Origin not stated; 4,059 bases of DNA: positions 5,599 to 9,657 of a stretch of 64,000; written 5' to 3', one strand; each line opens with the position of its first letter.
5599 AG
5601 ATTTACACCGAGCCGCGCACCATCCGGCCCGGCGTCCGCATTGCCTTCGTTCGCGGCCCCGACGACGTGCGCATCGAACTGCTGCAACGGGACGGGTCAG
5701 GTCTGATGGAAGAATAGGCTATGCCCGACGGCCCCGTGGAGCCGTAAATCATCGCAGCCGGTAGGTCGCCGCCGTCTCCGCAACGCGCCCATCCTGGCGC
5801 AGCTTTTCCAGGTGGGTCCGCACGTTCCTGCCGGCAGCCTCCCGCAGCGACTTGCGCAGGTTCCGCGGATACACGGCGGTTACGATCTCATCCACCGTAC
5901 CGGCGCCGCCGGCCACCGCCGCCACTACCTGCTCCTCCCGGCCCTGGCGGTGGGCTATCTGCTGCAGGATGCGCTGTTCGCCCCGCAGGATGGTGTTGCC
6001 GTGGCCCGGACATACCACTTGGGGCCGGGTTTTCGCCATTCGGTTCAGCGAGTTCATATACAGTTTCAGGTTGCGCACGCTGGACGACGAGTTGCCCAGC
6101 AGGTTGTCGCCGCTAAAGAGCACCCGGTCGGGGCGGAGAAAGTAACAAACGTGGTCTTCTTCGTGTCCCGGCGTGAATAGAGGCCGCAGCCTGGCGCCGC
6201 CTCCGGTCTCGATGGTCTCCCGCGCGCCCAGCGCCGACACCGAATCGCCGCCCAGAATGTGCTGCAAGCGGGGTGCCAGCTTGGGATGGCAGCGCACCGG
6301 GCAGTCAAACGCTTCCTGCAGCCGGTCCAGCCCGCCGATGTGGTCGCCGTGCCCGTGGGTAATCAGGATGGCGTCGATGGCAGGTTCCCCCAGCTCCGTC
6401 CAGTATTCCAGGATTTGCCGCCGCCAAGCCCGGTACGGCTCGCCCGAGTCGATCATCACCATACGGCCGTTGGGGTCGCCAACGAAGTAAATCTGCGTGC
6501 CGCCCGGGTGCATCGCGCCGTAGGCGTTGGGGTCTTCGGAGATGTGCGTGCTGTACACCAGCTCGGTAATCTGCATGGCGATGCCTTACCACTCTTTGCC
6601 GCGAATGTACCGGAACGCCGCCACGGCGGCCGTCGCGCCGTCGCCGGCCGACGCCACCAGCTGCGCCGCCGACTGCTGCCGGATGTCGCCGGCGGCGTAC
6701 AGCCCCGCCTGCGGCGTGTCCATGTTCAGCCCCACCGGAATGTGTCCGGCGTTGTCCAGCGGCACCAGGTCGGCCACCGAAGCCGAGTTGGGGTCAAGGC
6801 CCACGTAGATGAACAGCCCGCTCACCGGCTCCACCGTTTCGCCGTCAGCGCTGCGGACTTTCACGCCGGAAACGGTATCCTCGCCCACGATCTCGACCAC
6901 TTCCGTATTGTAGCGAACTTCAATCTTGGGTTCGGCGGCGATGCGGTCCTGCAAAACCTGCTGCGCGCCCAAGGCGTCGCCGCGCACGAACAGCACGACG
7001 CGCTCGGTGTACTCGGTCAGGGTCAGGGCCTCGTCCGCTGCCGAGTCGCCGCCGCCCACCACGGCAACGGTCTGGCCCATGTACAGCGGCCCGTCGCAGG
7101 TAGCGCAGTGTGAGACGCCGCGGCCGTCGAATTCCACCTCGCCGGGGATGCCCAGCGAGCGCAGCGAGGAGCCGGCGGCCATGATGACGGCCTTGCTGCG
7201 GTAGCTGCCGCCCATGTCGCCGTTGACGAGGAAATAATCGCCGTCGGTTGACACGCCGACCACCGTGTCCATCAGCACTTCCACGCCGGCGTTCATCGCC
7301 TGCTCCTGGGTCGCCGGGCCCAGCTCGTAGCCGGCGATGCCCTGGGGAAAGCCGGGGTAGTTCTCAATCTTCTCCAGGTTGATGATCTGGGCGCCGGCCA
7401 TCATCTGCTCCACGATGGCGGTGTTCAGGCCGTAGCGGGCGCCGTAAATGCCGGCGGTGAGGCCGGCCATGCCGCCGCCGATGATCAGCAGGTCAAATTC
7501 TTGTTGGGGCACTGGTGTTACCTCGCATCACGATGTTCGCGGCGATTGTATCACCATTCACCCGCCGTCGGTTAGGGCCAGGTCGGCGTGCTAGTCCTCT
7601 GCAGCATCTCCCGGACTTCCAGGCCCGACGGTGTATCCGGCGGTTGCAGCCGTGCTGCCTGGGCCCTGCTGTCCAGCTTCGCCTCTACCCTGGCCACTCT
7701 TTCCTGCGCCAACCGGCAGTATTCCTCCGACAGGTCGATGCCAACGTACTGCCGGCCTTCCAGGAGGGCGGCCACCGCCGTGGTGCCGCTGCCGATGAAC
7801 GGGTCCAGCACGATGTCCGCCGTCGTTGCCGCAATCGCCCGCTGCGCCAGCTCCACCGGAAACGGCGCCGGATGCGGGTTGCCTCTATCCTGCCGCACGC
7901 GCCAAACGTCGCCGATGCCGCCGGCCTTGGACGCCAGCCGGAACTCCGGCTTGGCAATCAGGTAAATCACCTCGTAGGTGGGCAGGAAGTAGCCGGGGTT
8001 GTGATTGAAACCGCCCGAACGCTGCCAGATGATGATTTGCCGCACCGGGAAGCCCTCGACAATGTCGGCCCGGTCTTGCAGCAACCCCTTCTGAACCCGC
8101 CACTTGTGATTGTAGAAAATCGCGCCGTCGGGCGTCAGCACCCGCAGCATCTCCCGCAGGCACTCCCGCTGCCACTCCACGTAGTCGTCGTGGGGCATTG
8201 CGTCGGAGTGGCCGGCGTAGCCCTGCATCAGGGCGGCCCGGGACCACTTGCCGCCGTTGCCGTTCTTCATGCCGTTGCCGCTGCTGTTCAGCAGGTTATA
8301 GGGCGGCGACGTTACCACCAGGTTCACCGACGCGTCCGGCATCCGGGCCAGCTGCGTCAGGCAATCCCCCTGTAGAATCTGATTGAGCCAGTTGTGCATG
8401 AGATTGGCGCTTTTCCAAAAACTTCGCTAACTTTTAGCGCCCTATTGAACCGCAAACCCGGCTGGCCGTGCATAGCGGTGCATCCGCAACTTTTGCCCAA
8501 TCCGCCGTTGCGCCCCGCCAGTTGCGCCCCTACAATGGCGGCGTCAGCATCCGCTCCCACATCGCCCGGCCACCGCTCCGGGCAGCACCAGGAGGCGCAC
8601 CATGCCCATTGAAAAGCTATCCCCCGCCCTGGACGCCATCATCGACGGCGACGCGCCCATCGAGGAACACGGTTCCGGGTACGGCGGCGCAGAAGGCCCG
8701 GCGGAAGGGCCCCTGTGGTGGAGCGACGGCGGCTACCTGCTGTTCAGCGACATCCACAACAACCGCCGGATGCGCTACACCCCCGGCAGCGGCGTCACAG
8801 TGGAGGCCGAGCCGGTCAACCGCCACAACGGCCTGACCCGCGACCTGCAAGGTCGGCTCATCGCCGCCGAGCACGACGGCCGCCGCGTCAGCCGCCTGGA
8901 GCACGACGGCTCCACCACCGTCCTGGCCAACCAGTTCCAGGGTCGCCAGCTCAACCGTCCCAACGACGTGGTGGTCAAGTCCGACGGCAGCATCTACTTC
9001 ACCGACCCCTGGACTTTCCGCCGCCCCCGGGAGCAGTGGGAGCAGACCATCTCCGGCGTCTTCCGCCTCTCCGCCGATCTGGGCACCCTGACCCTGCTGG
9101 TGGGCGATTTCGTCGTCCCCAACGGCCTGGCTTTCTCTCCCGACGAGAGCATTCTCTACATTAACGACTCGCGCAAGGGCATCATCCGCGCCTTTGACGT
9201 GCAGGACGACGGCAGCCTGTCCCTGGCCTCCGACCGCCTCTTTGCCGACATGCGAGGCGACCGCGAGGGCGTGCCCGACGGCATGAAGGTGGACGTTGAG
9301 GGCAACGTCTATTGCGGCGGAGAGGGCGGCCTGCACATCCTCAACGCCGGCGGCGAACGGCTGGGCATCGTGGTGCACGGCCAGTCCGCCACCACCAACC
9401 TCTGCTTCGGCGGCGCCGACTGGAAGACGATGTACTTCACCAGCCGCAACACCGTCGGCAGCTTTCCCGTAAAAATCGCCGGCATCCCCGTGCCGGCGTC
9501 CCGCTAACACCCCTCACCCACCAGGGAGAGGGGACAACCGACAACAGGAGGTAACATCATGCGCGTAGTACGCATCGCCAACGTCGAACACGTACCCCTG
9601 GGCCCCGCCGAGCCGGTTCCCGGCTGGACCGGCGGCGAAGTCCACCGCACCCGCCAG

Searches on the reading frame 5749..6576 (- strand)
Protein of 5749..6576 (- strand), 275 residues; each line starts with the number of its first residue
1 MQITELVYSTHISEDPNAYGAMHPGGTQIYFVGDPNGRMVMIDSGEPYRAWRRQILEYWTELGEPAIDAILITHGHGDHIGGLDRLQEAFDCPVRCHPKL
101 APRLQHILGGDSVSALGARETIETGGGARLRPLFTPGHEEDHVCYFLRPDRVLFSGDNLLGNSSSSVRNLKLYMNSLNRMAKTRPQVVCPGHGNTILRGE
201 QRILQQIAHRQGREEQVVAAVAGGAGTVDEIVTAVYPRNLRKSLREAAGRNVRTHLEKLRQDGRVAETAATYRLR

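Call 70: search_protein_families(library=pfam, proteins=[window:5749-6576:-], max_evalue=0.00001)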
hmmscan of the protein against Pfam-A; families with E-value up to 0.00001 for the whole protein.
window:5749-6576:- (275 aa): 3 families
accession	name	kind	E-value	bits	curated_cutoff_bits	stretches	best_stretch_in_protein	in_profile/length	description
PF00753.33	Lactamase_B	-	9.6e-27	94.6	22.7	1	25-192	4-196/196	Metallo-beta-lactamase superfamily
PF17778.7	BLACT_WH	-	2.4e-12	47.1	22.8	1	227-269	1-42/46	Beta-lactamase associated winged helix domain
PF12706.13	Lactamase_B_2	-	8e-09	35.8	27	1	60-108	23-74/200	Beta-lactamase superfamily domain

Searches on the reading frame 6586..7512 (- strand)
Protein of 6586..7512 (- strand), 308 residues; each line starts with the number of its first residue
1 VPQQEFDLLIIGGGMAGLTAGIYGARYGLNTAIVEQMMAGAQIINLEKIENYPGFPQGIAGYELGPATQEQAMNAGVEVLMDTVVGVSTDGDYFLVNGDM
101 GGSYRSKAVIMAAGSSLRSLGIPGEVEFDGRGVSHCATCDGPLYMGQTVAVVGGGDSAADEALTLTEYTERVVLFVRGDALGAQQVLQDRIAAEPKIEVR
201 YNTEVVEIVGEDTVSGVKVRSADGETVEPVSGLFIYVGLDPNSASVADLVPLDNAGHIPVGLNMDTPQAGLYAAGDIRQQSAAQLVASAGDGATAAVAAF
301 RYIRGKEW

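Call 70: search_protein_families(library=pfam, proteins=[window:6586-7512:-], max_evalue=0.00001)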
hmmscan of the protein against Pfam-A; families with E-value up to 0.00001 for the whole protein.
window:6586-7512:- (308 aa): 3 families
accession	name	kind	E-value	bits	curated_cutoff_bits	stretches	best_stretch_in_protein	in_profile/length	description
PF07992.20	Pyr_redox_2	-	1.1e-39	137.1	26.1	1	6-288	1-287/291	Pyridine nucleotide-disulphide oxidoreductase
PF13738.12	Pyr_redox_3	-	8.6e-19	68.3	30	1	83-275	103-305/305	Pyridine nucleotide-disulphide oxidoreductase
PF00070.33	Pyr_redox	-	5.3e-14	52.9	22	1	149-220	2-80/82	Pyridine nucleotide-disulphide oxidoreductase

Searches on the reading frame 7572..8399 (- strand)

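Call 70: search_protein_families(library=pfam, proteins=[window:7572-8399:-], max_evalue=0.00001)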
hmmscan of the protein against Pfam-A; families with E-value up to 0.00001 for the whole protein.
window:7572-8399:- (275 aa): 3 families
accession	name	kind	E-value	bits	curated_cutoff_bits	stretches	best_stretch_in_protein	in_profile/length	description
PF01555.25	N6_N4_Mtase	-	1.1e-41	143.7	26.7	1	25-233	1-221/221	DNA methylase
PF08241.18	Methyltransf_11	-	1.6e-06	29.1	21.2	0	202-242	3-44/95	Methyltransferase domain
PF13649.12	Methyltransf_25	-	3.4e-06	28.1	27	0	197-245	1-51/97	Methyltransferase domain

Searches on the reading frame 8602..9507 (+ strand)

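Call 70: search_protein_families(library=pfam, proteins=[window:8602-9507:+], max_evalue=0.00001)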
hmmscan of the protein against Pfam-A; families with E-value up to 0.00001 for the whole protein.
window:8602-9507:+ (301 aa): 1 family
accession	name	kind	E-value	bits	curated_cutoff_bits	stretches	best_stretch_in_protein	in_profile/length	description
PF08450.18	SGL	-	9.1e-52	176.5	26.3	1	34-282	2-245/246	SMP-30/Gluconolactonase/LRE-like region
